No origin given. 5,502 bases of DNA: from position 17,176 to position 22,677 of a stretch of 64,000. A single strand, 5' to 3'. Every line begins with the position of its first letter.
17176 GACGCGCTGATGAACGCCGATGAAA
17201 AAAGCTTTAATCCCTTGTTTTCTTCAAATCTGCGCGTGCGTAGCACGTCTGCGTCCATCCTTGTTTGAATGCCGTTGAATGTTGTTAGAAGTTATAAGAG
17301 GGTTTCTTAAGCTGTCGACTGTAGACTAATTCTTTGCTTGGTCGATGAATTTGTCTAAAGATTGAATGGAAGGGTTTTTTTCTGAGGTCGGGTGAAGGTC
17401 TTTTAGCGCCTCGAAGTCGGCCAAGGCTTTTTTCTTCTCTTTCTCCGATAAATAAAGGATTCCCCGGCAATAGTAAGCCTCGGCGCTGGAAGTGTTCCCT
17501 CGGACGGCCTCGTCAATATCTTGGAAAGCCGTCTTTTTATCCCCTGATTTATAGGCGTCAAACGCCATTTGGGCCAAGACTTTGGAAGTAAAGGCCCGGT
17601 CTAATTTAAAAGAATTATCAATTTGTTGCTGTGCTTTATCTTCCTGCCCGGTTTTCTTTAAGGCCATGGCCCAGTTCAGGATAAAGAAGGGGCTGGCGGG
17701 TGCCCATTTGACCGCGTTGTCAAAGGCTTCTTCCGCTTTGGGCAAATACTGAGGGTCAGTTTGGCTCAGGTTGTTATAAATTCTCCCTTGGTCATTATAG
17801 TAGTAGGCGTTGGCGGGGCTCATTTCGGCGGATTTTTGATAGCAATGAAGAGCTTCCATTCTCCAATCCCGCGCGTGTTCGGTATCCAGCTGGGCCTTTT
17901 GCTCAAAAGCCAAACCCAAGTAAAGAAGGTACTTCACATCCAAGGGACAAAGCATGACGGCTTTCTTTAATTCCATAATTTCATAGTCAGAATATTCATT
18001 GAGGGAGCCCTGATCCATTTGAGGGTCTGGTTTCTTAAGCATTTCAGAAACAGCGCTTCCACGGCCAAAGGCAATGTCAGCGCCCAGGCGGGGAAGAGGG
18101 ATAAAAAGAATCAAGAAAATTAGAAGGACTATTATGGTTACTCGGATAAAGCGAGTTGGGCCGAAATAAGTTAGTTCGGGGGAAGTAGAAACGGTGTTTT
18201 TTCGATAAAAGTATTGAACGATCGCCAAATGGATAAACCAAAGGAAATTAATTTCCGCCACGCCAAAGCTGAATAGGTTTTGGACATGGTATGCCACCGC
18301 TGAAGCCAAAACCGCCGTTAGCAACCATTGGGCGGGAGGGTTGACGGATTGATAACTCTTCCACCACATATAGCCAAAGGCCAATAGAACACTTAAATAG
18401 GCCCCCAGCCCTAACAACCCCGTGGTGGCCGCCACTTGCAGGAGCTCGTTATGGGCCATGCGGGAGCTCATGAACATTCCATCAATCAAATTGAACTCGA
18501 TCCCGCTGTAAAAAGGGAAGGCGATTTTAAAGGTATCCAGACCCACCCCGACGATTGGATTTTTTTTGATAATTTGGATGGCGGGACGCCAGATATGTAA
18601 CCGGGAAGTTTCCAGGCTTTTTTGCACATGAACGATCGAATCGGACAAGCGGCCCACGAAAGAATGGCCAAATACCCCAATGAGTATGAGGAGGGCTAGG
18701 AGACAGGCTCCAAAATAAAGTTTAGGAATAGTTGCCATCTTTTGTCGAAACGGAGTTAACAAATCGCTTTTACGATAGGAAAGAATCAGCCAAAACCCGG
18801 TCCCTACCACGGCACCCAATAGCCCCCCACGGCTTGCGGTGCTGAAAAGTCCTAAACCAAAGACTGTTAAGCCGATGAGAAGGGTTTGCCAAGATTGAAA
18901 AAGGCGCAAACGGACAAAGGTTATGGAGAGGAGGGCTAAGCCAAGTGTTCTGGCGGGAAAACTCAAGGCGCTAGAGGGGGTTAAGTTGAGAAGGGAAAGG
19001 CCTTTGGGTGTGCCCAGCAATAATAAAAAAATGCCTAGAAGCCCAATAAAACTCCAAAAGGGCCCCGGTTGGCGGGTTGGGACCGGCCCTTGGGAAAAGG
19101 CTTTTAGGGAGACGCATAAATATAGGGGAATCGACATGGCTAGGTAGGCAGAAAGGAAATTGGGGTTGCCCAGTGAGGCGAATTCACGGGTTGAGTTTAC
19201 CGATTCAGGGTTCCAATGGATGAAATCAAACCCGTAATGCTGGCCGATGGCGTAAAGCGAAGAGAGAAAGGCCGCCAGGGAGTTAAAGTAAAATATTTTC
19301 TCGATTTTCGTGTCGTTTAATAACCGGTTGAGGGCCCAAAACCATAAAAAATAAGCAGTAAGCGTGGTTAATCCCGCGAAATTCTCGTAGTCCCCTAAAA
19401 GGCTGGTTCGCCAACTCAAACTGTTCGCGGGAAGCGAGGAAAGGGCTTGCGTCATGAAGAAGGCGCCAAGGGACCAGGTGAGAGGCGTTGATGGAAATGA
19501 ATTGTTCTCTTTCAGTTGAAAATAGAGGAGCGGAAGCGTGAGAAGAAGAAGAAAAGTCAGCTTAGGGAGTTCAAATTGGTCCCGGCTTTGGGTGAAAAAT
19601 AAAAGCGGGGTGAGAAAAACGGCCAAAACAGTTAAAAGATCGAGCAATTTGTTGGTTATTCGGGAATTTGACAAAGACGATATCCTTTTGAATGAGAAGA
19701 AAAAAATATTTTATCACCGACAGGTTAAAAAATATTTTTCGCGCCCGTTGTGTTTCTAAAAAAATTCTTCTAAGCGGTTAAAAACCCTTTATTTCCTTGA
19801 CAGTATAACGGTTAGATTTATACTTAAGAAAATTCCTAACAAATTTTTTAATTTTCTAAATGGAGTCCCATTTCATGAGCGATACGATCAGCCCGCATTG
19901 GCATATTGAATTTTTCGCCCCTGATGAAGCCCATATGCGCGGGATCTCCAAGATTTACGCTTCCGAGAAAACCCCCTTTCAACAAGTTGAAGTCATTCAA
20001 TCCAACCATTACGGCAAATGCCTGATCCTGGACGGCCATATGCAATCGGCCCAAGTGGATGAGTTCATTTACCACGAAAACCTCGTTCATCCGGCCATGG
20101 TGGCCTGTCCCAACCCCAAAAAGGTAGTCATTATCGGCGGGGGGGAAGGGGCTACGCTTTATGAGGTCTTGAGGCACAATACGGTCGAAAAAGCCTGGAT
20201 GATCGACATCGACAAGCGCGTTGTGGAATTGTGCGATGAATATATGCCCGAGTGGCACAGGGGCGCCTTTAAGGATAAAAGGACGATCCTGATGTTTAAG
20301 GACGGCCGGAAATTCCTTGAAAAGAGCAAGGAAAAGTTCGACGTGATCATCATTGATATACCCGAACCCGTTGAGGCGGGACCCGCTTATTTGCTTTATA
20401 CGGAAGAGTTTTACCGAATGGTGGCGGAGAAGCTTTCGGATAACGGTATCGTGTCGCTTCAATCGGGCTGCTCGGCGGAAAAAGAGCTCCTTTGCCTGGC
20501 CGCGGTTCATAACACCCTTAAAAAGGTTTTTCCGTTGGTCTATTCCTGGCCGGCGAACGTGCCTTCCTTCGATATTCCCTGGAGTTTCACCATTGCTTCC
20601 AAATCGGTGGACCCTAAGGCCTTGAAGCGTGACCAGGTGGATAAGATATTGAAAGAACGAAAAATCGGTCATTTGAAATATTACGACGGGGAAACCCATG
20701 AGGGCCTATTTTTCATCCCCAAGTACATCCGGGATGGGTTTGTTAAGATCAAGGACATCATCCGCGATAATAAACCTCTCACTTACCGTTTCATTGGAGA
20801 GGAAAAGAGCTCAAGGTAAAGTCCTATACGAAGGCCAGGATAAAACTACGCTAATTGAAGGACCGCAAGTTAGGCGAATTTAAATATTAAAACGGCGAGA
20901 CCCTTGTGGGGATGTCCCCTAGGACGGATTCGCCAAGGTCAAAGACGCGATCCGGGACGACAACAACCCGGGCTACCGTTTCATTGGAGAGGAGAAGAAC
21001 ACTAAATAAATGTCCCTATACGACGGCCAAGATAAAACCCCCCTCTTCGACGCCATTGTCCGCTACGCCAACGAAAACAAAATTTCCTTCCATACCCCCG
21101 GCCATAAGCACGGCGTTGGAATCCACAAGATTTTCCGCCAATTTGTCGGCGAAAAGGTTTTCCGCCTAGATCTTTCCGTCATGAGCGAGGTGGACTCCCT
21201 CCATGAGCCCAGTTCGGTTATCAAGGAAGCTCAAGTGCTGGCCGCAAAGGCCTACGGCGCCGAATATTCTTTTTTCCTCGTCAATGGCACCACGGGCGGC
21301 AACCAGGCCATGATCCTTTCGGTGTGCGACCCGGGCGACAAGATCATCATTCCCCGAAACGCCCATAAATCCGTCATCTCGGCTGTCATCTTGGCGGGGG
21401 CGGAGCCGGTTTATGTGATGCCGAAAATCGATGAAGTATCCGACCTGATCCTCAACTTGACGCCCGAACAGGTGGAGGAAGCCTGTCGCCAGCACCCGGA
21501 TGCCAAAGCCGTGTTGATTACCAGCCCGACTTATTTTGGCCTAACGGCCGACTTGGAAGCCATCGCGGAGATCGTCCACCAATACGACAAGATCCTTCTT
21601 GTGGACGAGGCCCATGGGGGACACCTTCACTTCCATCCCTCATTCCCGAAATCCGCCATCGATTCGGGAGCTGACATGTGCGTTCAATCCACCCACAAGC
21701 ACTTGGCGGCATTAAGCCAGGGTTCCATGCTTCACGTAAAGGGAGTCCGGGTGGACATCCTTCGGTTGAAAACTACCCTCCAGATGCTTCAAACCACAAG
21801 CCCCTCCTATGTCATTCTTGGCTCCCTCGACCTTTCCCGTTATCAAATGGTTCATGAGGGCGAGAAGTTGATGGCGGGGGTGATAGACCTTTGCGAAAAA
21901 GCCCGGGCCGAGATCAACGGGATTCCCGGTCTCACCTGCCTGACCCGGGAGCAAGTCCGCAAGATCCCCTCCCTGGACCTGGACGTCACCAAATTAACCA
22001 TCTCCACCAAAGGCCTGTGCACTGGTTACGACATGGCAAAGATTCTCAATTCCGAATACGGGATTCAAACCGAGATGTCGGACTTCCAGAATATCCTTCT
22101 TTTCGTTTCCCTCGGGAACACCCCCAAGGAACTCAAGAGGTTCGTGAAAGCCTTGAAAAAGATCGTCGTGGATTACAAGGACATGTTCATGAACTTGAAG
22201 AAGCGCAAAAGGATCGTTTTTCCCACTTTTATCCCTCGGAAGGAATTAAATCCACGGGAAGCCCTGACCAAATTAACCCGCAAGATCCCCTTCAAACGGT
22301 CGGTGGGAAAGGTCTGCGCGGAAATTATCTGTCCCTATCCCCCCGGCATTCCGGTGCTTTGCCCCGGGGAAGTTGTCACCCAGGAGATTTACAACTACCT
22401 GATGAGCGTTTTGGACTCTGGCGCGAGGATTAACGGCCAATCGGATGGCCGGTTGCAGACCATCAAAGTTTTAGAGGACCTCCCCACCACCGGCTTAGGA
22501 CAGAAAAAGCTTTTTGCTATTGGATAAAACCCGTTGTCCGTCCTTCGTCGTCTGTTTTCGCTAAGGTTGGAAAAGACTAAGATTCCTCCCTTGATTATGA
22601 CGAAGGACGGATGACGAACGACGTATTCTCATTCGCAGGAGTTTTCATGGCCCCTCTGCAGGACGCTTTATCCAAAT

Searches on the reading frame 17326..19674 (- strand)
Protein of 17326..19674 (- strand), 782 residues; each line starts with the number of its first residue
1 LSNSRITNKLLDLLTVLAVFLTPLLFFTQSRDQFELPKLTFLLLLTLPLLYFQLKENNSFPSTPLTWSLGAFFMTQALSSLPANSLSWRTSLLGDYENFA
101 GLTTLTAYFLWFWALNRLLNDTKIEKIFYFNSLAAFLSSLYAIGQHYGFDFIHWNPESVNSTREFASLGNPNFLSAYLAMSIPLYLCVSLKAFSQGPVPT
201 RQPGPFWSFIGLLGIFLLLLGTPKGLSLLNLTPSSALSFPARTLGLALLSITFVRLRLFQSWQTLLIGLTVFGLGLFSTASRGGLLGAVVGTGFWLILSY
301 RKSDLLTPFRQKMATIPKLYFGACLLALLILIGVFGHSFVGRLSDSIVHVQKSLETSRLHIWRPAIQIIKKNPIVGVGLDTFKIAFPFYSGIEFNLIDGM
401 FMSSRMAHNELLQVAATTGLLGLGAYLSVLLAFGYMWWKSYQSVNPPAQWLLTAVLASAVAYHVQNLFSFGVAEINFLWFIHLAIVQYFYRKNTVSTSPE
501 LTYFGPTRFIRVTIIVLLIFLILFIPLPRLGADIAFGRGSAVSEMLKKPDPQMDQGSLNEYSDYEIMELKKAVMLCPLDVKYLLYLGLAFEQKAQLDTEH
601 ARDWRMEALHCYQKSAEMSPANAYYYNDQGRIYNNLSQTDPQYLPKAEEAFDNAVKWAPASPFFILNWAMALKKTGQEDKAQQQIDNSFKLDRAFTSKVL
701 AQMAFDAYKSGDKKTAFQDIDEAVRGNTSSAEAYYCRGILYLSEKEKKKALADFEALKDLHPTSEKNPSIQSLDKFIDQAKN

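Call 5: search_protein_families(library=pfam, proteins=[window:17326-19674:-], max_evalue=0.01)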
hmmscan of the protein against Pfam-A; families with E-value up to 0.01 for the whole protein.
window:17326-19674:- (782 aa): 7 families
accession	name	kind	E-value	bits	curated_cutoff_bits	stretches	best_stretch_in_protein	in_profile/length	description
PF04932.20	Wzy_C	-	4.3e-18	66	31.7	1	271-426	5-148/149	O-Antigen ligase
PF13431.12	TPR_17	-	4.6e-10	39.4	24.4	1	611-640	1-30/34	Tetratricopeptide repeat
PF07719.23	TPR_2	-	8e-07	29.2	27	1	731-763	1-33/34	Tetratricopeptide repeat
PF13414.12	TPR_11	-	3.6e-05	23.8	26.8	0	607-633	12-38/42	TPR repeat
PF13432.12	TPR_16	-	6e-05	23.9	32.7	0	706-764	6-64/65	Tetratricopeptide repeat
PF23914.1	TPR_CcmH_CycH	-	0.0021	18.4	42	1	644-718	66-142/158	Cytochrome c-type biogenesis protein H TPR domain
PF00515.34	TPR_1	-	0.0025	18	27.8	1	731-756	1-26/34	Tetratricopeptide repeat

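Call 9: search_protein_families(library=ncbifam, proteins=[window:17326-19674:-], max_evalue=0.01)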
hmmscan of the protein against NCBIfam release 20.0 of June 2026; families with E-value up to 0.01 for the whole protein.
window:17326-19674:- (782 aa): 12 families
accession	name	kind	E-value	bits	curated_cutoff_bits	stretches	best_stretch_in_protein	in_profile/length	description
TIGR00947.1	2A73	equivalog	1.9e-16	60.1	366.4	2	247-488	180-421/425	IctB family putative bicarbonate transporter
TIGR02917.1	PEP_TPR_lipo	equivalog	1.8e-07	29.4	312.2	1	608-765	450-601/899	XrtA/PEP-CTERM system TPR-repeat protein PrsT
NF040959.1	MamA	equivalog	4.4e-07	29.5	200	1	608-765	21-173/204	magnetosome protein MamA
TIGR02521.1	type_IV_pilW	equivalog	7e-07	29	154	1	691-760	25-94/234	type IV pilus biogenesis/stability protein PilW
TIGR02795.1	tol_pal_ybgF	equivalog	0.00011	22.8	90.1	1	702-768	7-76/119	tol-pal system protein YbgF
NF008391.2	PRK11189.1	equivalog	0.00017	21.2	250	0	612-692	88-163/297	lipoprotein NlpI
TIGR00540.1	TPR_hemY_coli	hypoth_equivalog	0.0027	16.5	142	1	666-765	265-360/385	heme biosynthesis-associated TPR protein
NF033920.0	C39_PA2778_fam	equivalog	0.0029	17.1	150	0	607-691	174-253/255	PA2778 family cysteine peptidase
NF033762.1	social_mot_Tgl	equivalog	0.0031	16.9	225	1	607-760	49-199/252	social motility TPR repeat lipoprotein Tgl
NF047371.1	FlcA_CTERM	equivalog_domain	0.0031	16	300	0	694-764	435-506/646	periplasmic flagellar collar protein FlcA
TIGR00990.1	3a0801s09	subfamily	0.0059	15.3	757.25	1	676-762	345-430/615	mitochondrial import receptor subunit TOM70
NF008520.0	PRK11447.1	equivalog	0.0096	13.7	858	0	681-773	254-345/1157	cellulose synthase complex outer membrane protein BcsC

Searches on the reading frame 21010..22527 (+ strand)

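Call 6: search_protein_families(library=pfam, proteins=[window:21010-22527:+], max_evalue=0.01)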
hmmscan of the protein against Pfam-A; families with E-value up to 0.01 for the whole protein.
window:21010-22527:+ (505 aa): 8 families
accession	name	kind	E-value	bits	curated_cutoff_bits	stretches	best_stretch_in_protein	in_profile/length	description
PF01276.26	OKR_DC_1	-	3.5e-89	299.9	27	1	10-371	1-414/417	Orn/Lys/Arg decarboxylase, major domain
PF05889.19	SepSecS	-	3.8e-12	46.1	21.1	1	84-234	71-227/389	O-phosphoseryl-tRNA(Sec) selenium transferase, SepSecS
PF01041.23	DegT_DnrJ_EryC1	-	1.7e-11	44.4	19.8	1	80-203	35-149/360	DegT/DnrJ/EryC1/StrS aminotransferase family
PF00155.27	Aminotran_1_2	-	2.1e-11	44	19.7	1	77-228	50-217/361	Aminotransferase class I and II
PF03711.20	OKR_DC_1_C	-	1.8e-10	41.7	24.2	1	396-472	33-115/132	Orn/Lys/Arg decarboxylase, C-terminal domain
PF00266.25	Aminotran_5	-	1.1e-08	34.9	21.5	1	68-233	42-204/371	Aminotransferase class-V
PF01212.27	Beta_elim_lyase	-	9.5e-07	28.9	27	1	68-233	31-202/288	Beta-eliminating lyase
PF01053.26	Cys_Met_Meta_PP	-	8.9e-06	24.9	27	1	80-233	63-201/381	Cys/Met metabolism PLP-dependent enzyme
